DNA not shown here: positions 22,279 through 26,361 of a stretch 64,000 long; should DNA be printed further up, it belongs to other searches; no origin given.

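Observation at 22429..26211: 1260 aa protein with only a C-terminal PD-(D/E)xK nuclease motif: strongest candidate for an undescribed single-gene (or SIR2-paired) defence system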

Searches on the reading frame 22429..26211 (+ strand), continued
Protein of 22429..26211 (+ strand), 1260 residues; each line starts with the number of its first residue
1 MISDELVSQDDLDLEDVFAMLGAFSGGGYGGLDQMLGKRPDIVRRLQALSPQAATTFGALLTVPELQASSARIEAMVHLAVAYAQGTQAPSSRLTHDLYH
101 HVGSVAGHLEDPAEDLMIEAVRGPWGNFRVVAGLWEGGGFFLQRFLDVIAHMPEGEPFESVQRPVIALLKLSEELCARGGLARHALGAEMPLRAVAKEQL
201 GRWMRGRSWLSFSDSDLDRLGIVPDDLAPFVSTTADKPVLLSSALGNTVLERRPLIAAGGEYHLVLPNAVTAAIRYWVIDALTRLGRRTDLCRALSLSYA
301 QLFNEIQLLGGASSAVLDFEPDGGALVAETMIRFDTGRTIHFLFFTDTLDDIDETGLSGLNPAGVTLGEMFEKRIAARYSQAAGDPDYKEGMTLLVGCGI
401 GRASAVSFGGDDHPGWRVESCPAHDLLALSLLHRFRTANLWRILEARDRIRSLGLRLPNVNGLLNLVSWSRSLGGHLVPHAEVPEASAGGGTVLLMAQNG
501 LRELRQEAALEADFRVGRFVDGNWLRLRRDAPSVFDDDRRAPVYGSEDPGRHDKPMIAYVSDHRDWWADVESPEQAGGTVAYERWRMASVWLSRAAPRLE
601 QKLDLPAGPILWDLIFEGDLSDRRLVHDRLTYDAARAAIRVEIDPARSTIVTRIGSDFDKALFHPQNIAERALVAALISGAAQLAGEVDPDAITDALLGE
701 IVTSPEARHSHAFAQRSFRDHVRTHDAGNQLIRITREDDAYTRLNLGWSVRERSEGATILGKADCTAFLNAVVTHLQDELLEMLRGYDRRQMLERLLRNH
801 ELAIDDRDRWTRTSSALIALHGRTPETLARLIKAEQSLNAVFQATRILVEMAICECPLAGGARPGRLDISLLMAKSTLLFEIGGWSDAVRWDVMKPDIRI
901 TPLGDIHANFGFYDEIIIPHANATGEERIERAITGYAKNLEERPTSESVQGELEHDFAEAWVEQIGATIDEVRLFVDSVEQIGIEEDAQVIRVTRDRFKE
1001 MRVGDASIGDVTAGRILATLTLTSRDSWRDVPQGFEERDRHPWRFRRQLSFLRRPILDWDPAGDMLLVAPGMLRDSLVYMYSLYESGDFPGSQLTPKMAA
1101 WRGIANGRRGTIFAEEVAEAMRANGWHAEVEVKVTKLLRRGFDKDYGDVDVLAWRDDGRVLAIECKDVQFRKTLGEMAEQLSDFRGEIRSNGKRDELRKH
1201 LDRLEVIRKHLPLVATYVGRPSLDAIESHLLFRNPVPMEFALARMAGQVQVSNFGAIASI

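Call 16: find_homologous_proteins(query=window:22429-26211:+, max_evalue=0.00001)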
Query window:22429-26211:+ (1260 aa): 351 proteins with E <= 0.00001 among 8000 candidates; the best 120 are listed.
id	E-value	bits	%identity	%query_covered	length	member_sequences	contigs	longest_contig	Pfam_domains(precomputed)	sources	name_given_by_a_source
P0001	0.0e+0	2854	100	100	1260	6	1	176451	PF28173.1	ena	-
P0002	0.0e+0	2601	90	99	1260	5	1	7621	PF28173.1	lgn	-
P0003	0.0e+0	2584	90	100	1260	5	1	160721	PF28173.1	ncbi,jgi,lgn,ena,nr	ncbi:MAG TPA: hypothetical protein VEZ20_12625 [Allosphingosinicella sp.]|nr:hypothetical protein [A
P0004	0.0e+0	2451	86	98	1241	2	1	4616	PF28173.1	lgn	-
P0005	0.0e+0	2402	82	100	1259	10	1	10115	PF28173.1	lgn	-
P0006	0.0e+0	2364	81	100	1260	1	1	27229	PF28173.1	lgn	-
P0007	0.0e+0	2352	81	100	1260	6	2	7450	PF28173.1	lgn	-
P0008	0.0e+0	2341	81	100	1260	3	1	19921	PF28173.1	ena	-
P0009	0.0e+0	2339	81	100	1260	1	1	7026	PF28173.1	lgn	-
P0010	0.0e+0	2299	80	100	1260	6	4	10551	PF28173.1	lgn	-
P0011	0.0e+0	2291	79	100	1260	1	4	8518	PF28173.1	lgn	-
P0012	0.0e+0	2272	79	100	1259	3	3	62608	PF28173.1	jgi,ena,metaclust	metaclust:\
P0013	0.0e+0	2236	77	99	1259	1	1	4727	PF28173.1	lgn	-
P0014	0.0e+0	2188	76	100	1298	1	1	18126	PF28173.1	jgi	jgi:hypothetical protein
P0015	0.0e+0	2173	76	100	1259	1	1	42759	PF28173.1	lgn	-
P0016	0.0e+0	2147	79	94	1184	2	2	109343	PF28173.1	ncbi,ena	-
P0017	0.0e+0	2092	72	100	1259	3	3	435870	PF28173.1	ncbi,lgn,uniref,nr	ncbi:hypothetical protein JK169_01845 [Acetobacter persici]|uniref:hypothetical protein n=1 Tax=Acet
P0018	0.0e+0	2062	71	100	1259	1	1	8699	PF28173.1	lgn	-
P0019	0.0e+0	1999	70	98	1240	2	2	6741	PF28173.1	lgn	-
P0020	0.0e+0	1979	68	100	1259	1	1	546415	PF28173.1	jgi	jgi:hypothetical protein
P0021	0.0e+0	1488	78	67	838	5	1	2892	PF28173.1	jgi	-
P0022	0.0e+0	1478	54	99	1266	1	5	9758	PF28173.1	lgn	-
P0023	0.0e+0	1467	53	99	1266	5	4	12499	PF28173.1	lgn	-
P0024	0.0e+0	1464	52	99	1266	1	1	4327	PF28173.1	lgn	-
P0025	0.0e+0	1455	52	99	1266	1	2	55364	PF28173.1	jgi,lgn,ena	-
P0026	0.0e+0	1446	53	99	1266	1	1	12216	PF28173.1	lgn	-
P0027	0.0e+0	1430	52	99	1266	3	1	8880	PF28173.1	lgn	-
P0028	0.0e+0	1426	53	99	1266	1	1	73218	PF28173.1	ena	-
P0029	0.0e+0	1424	52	99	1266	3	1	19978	PF28173.1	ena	-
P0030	0.0e+0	1407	52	100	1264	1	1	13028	PF28173.1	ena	-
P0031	0.0e+0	1387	51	99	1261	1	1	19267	PF28173.1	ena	-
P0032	0.0e+0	1381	50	99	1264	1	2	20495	PF28173.1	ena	-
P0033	0.0e+0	1335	49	99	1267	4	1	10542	PF28173.1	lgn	-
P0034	0.0e+0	1271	49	97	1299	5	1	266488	PF28173.1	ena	-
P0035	0.0e+0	1267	49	99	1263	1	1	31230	PF28173.1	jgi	jgi:hypothetical protein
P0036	0.0e+0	1259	47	99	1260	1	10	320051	PF28173.1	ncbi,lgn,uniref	ncbi:hypothetical protein ACFSAG_09530 [Sphingorhabdus buctiana]|uniref:Uncharacterized protein n=1 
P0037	0.0e+0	1258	47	100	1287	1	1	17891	PF28173.1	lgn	-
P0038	0.0e+0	1257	48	98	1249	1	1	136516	PF28173.1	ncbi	-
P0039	0.0e+0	1249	47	99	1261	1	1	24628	PF28173.1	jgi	jgi:hypothetical protein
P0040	0.0e+0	1238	47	99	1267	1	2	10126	PF28173.1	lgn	-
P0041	0.0e+0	1237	48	97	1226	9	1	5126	PF28173.1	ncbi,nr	ncbi:hypothetical protein GCM10019060_41310 [Novosphingobium pokkalii]|nr:hypothetical protein GCM10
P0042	0.0e+0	1202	47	97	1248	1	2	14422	PF28173.1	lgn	-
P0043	0.0e+0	1193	46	100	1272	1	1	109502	PF28173.1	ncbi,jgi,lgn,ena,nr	ncbi:MAG TPA: hypothetical protein VD978_26630 [Azospirillum sp.]|nr:hypothetical protein [Azospiril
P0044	0.0e+0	1184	46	99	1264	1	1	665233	PF28173.1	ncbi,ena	-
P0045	0.0e+0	1181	45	99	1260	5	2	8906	PF28173.1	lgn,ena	-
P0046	0.0e+0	1177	46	99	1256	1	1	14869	PF28173.1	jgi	jgi:hypothetical protein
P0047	0.0e+0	1173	45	99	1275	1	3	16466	PF28173.1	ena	-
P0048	0.0e+0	1168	46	98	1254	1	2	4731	PF28173.1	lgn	-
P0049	0.0e+0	1159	44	100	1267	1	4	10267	PF28173.1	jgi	jgi:hypothetical protein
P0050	0.0e+0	1153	44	97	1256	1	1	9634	PF28173.1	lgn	-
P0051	0.0e+0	1153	45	97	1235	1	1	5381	PF28173.1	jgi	jgi:hypothetical protein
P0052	0.0e+0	1145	46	98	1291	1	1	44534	PF28173.1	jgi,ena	-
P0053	0.0e+0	1144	45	96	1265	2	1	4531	PF28173.1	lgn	-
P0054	0.0e+0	1142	45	97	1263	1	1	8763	PF28173.1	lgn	-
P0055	0.0e+0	1142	44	97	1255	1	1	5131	PF28173.1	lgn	-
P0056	0.0e+0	1138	44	99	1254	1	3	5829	PF28173.1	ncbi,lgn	-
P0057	0.0e+0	1136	45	98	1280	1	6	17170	PF28173.1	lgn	-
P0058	0.0e+0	1132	44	96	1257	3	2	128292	PF28173.1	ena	-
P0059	0.0e+0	1132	44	99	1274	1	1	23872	PF28173.1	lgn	-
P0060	0.0e+0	1129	43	99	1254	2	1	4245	PF28173.1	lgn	-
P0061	0.0e+0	1123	43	97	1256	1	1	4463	PF28173.1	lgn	-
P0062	0.0e+0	1123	44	99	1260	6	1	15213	PF28173.1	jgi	jgi:hypothetical protein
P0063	0.0e+0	1121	43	100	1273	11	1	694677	PF28173.1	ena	-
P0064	0.0e+0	1118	44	96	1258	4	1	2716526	PF28173.1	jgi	jgi:hypothetical protein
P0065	0.0e+0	1117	43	97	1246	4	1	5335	PF28173.1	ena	-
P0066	0.0e+0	1113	43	99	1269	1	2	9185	PF28173.1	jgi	jgi:hypothetical protein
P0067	0.0e+0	1106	43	96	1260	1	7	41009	PF28173.1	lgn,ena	-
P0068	0.0e+0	1105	43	97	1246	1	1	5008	PF28173.1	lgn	-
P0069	0.0e+0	1104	44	99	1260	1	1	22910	PF28173.1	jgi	jgi:hypothetical protein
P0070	0.0e+0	1102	42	99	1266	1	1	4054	PF28173.1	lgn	-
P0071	0.0e+0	1101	42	97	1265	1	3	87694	PF28173.1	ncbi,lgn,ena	-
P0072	0.0e+0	1101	45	99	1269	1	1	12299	PF28173.1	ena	-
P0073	0.0e+0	1098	44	98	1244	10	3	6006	PF28173.1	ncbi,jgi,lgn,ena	-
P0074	0.0e+0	1098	44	96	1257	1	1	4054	PF28173.1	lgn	-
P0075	0.0e+0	1094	43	99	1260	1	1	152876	PF28173.1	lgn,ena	-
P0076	0.0e+0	1093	43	100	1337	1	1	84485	PF28173.1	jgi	jgi:hypothetical protein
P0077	0.0e+0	1090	42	99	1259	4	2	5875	PF28173.1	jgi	jgi:hypothetical protein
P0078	0.0e+0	1090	44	96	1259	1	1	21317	PF28173.1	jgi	jgi:hypothetical protein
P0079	0.0e+0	1087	43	99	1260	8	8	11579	PF28173.1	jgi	jgi:hypothetical protein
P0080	0.0e+0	1083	43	99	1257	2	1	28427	PF28173.1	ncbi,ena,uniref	ncbi:hypothetical protein [uncultured Bradyrhizobium sp.]|uniref:hypothetical protein n=1 Tax=uncult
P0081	0.0e+0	1079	43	99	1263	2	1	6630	PF28173.1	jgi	-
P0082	0.0e+0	1076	42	98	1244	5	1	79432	PF28173.1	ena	-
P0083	0.0e+0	1073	42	100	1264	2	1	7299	PF28173.1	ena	-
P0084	0.0e+0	1073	43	96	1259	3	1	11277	PF28173.1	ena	-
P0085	0.0e+0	1073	44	97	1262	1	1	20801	PF28173.1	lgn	-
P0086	0.0e+0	1072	43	99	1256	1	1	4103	PF28173.1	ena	-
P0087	0.0e+0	1071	44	95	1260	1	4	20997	PF28173.1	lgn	-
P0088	0.0e+0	1070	42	99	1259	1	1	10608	PF28173.1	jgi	jgi:hypothetical protein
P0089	0.0e+0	1069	42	98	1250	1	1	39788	PF28173.1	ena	-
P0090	0.0e+0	1069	43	97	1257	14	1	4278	PF28173.1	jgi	jgi:hypothetical protein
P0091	0.0e+0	1065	42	99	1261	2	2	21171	PF28173.1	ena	-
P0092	0.0e+0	1064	42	100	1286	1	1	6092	PF28173.1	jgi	jgi:hypothetical protein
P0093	0.0e+0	1062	42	99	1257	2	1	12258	PF28173.1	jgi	jgi:hypothetical protein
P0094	0.0e+0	1060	43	96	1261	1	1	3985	PF28173.1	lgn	-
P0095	0.0e+0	1060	42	100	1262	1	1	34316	PF28173.1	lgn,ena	-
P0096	0.0e+0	1058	43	98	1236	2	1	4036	PF28173.1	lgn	-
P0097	0.0e+0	1058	43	95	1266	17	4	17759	PF28173.1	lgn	-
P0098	0.0e+0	1057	42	99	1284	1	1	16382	PF28173.1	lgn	-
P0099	0.0e+0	1056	42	96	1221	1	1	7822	PF28173.1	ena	-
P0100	0.0e+0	1054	43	98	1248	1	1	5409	PF28173.1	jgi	jgi:hypothetical protein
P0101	0.0e+0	1054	42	98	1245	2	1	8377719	PF28173.1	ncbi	-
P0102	0.0e+0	1052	42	99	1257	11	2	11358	PF28173.1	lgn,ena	-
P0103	0.0e+0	1051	42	98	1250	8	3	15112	PF28173.1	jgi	jgi:hypothetical protein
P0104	0.0e+0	1051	42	99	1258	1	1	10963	PF28173.1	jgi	jgi:hypothetical protein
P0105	0.0e+0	1051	42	97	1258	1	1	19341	PF28173.1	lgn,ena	-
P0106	0.0e+0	1051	44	96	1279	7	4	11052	PF28173.1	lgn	-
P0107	0.0e+0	1050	42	100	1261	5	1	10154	PF28173.1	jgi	-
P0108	0.0e+0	1050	43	97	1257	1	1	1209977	PF28173.1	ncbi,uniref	ncbi:hypothetical protein ACIQTU_10220 [Brevundimonas sp. NPDC090276]|uniref:hypothetical protein n=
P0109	0.0e+0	1049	41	100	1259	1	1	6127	PF28173.1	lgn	-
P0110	0.0e+0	1049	42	99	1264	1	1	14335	PF28173.1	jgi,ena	-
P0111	0.0e+0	1047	42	96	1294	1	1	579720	PF28173.1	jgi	jgi:hypothetical protein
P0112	0.0e+0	1046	42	97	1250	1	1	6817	PF28173.1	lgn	-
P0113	0.0e+0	1045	41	100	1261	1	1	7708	PF28173.1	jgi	jgi:hypothetical protein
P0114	0.0e+0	1043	43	96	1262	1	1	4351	PF28173.1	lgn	-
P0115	0.0e+0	1043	41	100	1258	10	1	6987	PF28173.1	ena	-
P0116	0.0e+0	1042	43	97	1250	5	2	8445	PF28173.1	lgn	-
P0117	0.0e+0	1040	42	96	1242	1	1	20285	PF28173.1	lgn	-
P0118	0.0e+0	1039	42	97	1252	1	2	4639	PF28173.1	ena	-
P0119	0.0e+0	1039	41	98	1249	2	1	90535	PF28173.1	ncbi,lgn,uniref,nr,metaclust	ncbi:hypothetical protein [Bradyrhizobium sp. URHD0069]|uniref:hypothetical protein n=1 Tax=Bradyrhi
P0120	0.0e+0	1038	42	98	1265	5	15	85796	PF28173.1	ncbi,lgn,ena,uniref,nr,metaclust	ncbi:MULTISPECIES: hypothetical protein [unclassified Rhizobium]|uniref:hypothetical protein n=1 Tax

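Call 32: find_encoding_contigs(protein=P0003, flank=10000, max_places=3)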
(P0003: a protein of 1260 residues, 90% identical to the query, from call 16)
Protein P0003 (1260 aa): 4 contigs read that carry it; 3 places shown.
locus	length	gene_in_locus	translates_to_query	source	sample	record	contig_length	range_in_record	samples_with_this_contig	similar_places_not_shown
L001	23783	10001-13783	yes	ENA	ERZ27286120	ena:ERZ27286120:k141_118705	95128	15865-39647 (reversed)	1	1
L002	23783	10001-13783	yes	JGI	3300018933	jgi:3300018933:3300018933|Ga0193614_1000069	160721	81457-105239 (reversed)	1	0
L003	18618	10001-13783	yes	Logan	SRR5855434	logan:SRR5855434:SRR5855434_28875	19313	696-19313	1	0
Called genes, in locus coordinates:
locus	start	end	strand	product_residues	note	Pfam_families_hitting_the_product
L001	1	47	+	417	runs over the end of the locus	PF13356:Arm-DNA-bind_3, PF00589:Phage_integrase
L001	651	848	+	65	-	PF12728:HTH_17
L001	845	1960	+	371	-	PF13481:AAA_25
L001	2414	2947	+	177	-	-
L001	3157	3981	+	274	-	-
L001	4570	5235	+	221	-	-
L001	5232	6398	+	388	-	-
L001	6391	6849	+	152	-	-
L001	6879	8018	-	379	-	PF04326:SLFN_AlbA_2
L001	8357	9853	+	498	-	-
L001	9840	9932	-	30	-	-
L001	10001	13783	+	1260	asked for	PF28173:Upx-like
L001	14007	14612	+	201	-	-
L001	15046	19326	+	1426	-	-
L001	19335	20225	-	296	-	-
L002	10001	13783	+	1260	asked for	PF28173:Upx-like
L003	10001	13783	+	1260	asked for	PF28173:Upx-like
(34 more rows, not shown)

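Call 33: find_encoding_contigs(protein=P0017, flank=10000, max_places=3)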
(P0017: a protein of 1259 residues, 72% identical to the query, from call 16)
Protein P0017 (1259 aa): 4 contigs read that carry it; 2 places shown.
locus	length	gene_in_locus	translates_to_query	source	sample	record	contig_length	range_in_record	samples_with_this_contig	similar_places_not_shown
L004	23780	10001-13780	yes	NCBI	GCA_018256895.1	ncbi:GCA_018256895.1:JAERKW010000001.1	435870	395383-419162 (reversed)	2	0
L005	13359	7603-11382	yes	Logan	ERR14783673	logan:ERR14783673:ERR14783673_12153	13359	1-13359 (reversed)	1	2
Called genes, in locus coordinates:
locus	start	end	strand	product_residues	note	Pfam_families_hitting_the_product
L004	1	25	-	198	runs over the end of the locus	PF00475:IGPD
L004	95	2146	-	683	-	PF00795:CN_hydrolase, PF02540:NAD_synthase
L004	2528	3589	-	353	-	PF00589:Phage_integrase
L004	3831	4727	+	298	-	PF07996:T4SS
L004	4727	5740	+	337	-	PF04610:TrbL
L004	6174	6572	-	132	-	-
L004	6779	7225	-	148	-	-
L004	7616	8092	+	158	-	-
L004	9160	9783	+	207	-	PF00239:Resolvase, PF02796:HTH_7 (weak)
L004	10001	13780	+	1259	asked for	PF28173:Upx-like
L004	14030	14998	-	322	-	-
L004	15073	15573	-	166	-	PF13730:HTH_36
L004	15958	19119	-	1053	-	PF13524:Glyco_trans_1_2 (weak), PF13692:Glyco_trans_1_4, PF00534:Glycos_transf_1 (weak), PF00535:Glycos_transf_2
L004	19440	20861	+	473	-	PF00353:HemolysinCabind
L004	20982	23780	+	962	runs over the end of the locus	PF00534:Glycos_transf_1 (weak), PF13692:Glyco_trans_1_4, PF13524:Glyco_trans_1_2, PF13439:Glyco_transf_4, PF13579:Glyco_trans_4_4, PF00534:Glycos_transf_1, PF13692:Glyco_trans_1_4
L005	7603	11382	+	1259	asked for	PF28173:Upx-like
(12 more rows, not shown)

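Call 35: find_related_loci(query=window:22429-26211:+, collection=genome_contigs, flank=10000)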
Query window:22429-26211:+ (1260 aa) in genome_contigs; peptide patterns used: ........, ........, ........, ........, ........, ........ (x = any residue, [..] = any of these).
37 stretches matched a pattern; 1 encode a relative of the query (tblastn E <= 1e-3); 1 distinct loci.
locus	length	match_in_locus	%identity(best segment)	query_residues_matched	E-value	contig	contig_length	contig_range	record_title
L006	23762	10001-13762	90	1-1254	0e+0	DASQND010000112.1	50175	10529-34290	MAG TPA_asm: Allosphingosinicella sp. isolate SMAG_U10767 k141_548401, whole genome shotgun sequence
